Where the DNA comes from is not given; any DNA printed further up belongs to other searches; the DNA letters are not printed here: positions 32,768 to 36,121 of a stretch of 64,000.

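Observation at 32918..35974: Single polypeptide containing two complete GspE/PilB secretion ATPase units in tandem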

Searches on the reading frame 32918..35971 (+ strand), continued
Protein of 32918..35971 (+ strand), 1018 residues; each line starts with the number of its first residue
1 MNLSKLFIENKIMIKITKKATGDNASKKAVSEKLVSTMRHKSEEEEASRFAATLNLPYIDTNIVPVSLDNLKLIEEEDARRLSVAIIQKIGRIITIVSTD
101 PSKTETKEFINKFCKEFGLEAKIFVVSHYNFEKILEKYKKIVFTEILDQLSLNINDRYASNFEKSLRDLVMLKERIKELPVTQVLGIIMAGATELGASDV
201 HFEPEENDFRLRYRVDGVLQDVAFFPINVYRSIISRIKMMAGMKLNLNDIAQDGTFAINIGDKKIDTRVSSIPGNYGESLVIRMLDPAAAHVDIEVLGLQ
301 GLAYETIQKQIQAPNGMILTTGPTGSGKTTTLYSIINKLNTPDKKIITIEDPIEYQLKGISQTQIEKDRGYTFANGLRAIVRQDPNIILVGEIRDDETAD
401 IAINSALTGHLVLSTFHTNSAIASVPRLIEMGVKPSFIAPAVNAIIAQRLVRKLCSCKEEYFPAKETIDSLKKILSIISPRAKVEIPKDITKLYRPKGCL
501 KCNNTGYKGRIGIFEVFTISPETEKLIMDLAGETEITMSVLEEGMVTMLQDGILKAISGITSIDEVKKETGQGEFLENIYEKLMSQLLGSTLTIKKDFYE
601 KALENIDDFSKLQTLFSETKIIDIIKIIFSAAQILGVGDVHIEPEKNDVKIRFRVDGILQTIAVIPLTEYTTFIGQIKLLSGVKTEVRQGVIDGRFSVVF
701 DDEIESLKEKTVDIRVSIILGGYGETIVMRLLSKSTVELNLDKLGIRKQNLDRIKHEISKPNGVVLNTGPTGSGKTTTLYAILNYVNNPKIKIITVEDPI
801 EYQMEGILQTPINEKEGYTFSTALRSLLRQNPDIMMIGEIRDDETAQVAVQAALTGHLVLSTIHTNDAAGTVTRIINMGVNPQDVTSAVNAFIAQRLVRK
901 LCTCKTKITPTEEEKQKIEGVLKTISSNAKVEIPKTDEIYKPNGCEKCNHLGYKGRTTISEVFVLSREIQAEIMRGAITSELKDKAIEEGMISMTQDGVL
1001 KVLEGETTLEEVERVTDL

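Call 38: find_encoding_contigs(protein=P0171, flank=8000, max_places=2)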
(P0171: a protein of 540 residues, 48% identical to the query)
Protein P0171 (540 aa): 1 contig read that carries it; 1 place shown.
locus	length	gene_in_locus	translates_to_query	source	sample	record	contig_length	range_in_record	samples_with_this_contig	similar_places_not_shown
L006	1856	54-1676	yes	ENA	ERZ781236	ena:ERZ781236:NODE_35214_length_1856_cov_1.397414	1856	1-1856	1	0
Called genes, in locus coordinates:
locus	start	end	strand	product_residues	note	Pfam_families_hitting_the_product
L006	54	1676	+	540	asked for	PF00437:T2SSE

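Call 42: find_related_loci(query=window:32918-35971:+, collection=genome_contigs, flank=10000)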
Query window:32918-35971:+ (1018 aa) in genome_contigs; peptide patterns used: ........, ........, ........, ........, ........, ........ (x = any residue, [..] = any of these).
508 stretches matched a pattern; 130 encode a relative of the query (tblastn E <= 1e-3); the best 80 are kept; 80 distinct loci.
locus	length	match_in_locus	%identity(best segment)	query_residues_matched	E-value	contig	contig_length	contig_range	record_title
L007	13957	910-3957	81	3-1018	0e+0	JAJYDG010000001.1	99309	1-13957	MAG: bacterium isolate BP9.bin89 NODE_282_length_99309_cov_1.926670, whole genome shotgun sequence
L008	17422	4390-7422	77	8-1018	0e+0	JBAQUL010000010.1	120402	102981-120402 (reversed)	MAG: Candidatus Moraniibacteriota bacterium isolate MFD12006_ilm_asm_bin13 k127_2019, whole genome shotgun sequence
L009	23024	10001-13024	77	11-1018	0e+0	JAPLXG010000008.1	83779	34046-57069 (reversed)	MAG: Candidatus Moraniibacteriota bacterium isolate LacPavin_0818_WC55_MAG_41_28 LacPavin_0818_WC55_scaffold_547830, who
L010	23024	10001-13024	77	11-1018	0e+0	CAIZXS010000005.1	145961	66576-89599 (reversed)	uncultured bacterium isolate Loc080925-6m_bin-1411 genome assembly, contig: bin-1411:05/26, whole genome shotgun sequenc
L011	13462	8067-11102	77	7-1018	0e+0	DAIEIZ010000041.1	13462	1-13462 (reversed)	MAG TPA_asm: Candidatus Moraniibacteriota bacterium isolate clean1036 k141_3021596, whole genome shotgun sequence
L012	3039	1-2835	78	74-1018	0e+0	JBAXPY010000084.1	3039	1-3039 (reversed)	MAG: Candidatus Moraniibacteriota bacterium isolate ELA543 MAG543_84, whole genome shotgun sequence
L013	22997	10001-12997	85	20-1018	0e+0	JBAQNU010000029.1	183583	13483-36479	MAG: Candidatus Moraniibacteriota bacterium isolate MFD12002_ilm_asm_bin39 k127_104291, whole genome shotgun sequence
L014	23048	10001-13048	68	7-1018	0e+0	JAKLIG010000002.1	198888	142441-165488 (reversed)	MAG: Patescibacteria group bacterium isolate RA.bin81 RA.bin81_2, whole genome shotgun sequence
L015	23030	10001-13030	68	9-1018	0e+0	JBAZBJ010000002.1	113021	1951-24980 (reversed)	MAG: Parcubacteria group bacterium isolate SO_2017_GW1_11 NODE_1177_length_113021_cov_1.562333_OW334_2017, whole genome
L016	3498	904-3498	82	3-1016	0e+0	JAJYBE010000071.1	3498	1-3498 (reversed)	MAG: bacterium isolate BP8.bin61 NODE_60006_length_3498_cov_1.234055, whole genome shotgun sequence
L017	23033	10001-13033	68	11-1018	0e+0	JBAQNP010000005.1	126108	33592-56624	MAG: Candidatus Moraniibacteriota bacterium isolate MFD12002_ilm_asm_bin49 k127_35467, whole genome shotgun sequence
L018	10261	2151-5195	68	7-1018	0e+0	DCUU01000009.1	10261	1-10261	MAG TPA_asm: Candidatus Moranbacteria bacterium UBA2206 UBA2206_contig_94257, whole genome shotgun sequence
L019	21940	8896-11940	68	13-1018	0e+0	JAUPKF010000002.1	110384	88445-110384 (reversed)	MAG: Patescibacteria group bacterium isolate erpe_2018_pw_0hr_WHONDRS-PP48-000085_A_bin.1 scaffold_5, whole genome shotg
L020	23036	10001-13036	68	12-1018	0e+0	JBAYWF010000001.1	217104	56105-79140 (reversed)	MAG: Parcubacteria group bacterium isolate SO_2016_LW3_77 scaffold00071_LW162_2016, whole genome shotgun sequence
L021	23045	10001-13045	68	7-1018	0e+0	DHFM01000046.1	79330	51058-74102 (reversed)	MAG TPA_asm: Candidatus Moranbacteria bacterium UBA4824 UBA4824_contig_89348, whole genome shotgun sequence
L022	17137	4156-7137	68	25-1018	0e+0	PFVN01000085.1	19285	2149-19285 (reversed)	MAG: Candidatus Moranbacteria bacterium CG_4_9_14_3_um_filter_42_9 CG_4_9_14_3_um_filter_150_scaffold_2445_c, whole geno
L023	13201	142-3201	67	4-1018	0e+0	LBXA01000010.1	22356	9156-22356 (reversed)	MAG: Candidatus Moranbacteria bacterium GW2011_GWA2_39_41 UT50_C0010, whole genome shotgun sequence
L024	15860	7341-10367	78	10-1018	0e+0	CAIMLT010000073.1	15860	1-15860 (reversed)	uncultured bacterium isolate Loclat_bin-06345 genome assembly, contig: bin-06345:073/102, whole genome shotgun sequence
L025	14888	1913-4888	68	27-1018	0e+0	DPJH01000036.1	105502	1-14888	MAG TPA_asm: Candidatus Moraniibacteriota bacterium isolate UBA8518 contig_504, whole genome shotgun sequence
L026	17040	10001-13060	67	4-1018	0e+0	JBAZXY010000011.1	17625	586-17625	MAG: Parcubacteria group bacterium isolate SO_2017_GW1_67 NODE_12113_length_17625_cov_2.678820_OW334_2017, whole genome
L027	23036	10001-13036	68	10-1018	0e+0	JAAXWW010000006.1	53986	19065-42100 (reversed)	MAG: Candidatus Moraniibacteriota bacterium isolate W9_Combined_metabat2_046 W9_Combined_metabat2_046_NODE_340, whole ge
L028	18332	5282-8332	67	9-1018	0e+0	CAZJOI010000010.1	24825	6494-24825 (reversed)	MAG TPA_asm: uncultured Bdellovibrionales bacterium isolate SRP192927_co1_264 genome assembly, contig: NODE_3744_length_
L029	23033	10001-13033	68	13-1018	0e+0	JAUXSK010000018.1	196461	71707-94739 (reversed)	MAG: Candidatus Moraniibacteriota bacterium isolate C12_metabat.bin.87 C12_k141_493543, whole genome shotgun sequence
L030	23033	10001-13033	67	13-1018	0e+0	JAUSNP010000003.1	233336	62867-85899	MAG: Candidatus Moraniibacteriota bacterium isolate E19_metabat.bin.91 E19_k141_683413, whole genome shotgun sequence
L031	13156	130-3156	68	13-1018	0e+0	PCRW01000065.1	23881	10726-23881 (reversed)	MAG: Candidatus Moranbacteria bacterium CG23_combo_of_CG06-09_8_20_14_all_35_22 CG23_scaffold_633_c, whole genome shotgu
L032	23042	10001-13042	66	9-1018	0e+0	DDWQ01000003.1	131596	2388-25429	MAG TPA_asm: Candidatus Moranbacteria bacterium UBA2282 UBA2282_contig_4407, whole genome shotgun sequence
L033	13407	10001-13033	67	12-1018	0e+0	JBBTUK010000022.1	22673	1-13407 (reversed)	MAG: Patescibacteria group bacterium isolate H41-bin156_1 H41_bin156_1_000000000022, whole genome shotgun sequence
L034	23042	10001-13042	65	7-1018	0e+0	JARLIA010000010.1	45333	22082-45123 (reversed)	MAG: Candidatus Paceibacterota bacterium isolate MAG_BA90 MetaBAT2_Bin_90_Anoxic_k141_1887379, whole genome shotgun sequ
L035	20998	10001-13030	67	11-1018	0e+0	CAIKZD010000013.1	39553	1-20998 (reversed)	uncultured bacterium isolate AlinenLipids_bin-5474 genome assembly, contig: bin-5474:13/22, whole genome shotgun sequenc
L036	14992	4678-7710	68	13-1018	0e+0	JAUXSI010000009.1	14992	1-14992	MAG: Candidatus Moraniibacteriota bacterium isolate C12_metabat.bin.56 C12_k141_465109, whole genome shotgun sequence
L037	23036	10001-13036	67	13-1018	0e+0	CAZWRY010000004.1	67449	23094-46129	MAG TPA_asm: uncultured Bdellovibrionales bacterium isolate binchicken_co27_254 genome assembly, contig: NODE_666_length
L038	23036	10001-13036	66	10-1018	0e+0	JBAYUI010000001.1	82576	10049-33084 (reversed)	MAG: Parcubacteria group bacterium isolate SO_2016_LW3_31 scaffold00438_LW162_2016, whole genome shotgun sequence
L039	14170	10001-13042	65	9-1018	0e+0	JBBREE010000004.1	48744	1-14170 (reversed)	MAG: Candidatus Moraniibacteriota bacterium isolate Co_metawrap_2488 Cmw_2488_k141_7781332_length_48744_cov_11.0000, who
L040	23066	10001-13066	66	5-1018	0e+0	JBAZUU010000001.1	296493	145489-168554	MAG: Parcubacteria group bacterium isolate SO_2017_GW1_236 NODE_285_length_296493_cov_16.823306_OW334_2017, whole genome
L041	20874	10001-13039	68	9-1018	0e+0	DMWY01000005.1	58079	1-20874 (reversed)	MAG TPA_asm: Candidatus Moraniibacteriota bacterium isolate UBA12116 contig_1118, whole genome shotgun sequence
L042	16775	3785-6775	65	27-1018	0e+0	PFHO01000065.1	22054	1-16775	MAG: Candidatus Moranbacteria bacterium CG_4_8_14_3_um_filter_34_16 CG_4_8_14_3_um_filter_scaffold_516_c, whole genome s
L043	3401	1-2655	71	134-1018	0e+0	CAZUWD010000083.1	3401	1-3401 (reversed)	MAG TPA_asm: uncultured Bdellovibrionales bacterium isolate SRP257756_co1_220 genome assembly, contig: NODE_27374_length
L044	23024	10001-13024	69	12-1018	0e+0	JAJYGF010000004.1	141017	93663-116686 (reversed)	MAG: bacterium isolate DBS1-3.bin117 NODE_118_length_141017_cov_1.97993, whole genome shotgun sequence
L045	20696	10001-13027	68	13-1018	0e+0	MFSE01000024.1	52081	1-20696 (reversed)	MAG: Candidatus Moranbacteria bacterium RIFOXYA12_FULL_35_19 rifixya3_full_scaffold_621, whole genome shotgun sequence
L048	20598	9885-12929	65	5-1018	0e+0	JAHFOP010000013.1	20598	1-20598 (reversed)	MAG: Candidatus Moraniibacteriota bacterium isolate nzgw506 NODE_993_length_20599_cov_2.572810, whole genome shotgun seq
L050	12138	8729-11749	58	13-1018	0e+0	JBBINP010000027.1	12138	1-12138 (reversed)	MAG: Candidatus Moraniibacteriota bacterium isolate SIF170217_bin_259 NODE_3549_length_12138_cov_3.51195, whole genome s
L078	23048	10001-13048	52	8-1018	0e+0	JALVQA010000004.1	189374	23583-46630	MAG: Candidatus Moraniibacteriota bacterium isolate A3_metabat2_scaf2bin.005 A3_NODE_12_length_189374_cov_4.020634, whol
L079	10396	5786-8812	53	12-1018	0e+0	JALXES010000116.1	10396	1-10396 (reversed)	MAG: Candidatus Moraniibacteriota bacterium isolate T2_metabat2_scaf2bin.417 T2_NODE_8409_length_10396_cov_2.515435, who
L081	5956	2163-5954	52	42-1018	0e+0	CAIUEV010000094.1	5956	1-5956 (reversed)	uncultured bacterium isolate LaPlata-15m-a_bin-654 genome assembly, contig: bin-654:094/148, whole genome shotgun sequen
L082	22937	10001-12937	51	42-1017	0e+0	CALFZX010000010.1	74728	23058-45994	MAG TPA_asm: uncultured bacterium isolate SRR6007446_bin.20_CONCOCT_v1.1_MAG genome assembly, contig: ERZ724100.132, who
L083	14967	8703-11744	51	10-1018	0e+0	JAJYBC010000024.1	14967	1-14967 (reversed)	MAG: bacterium isolate BP8.bin59 NODE_5764_length_14967_cov_1.395485, whole genome shotgun sequence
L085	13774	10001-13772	50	7-1018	0e+0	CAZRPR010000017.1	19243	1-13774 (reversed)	MAG TPA_asm: uncultured Candidatus Saccharibacteria bacterium isolate SRP272421_co3_683 genome assembly, contig: NODE_68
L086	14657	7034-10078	68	7-1018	0e+0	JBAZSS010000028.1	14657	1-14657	MAG: Parcubacteria group bacterium isolate SO_2017_GW1_179 NODE_15314_length_14657_cov_1.100344_OW334_2017, whole genome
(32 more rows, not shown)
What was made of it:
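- The best 80 are all full length (call 42).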
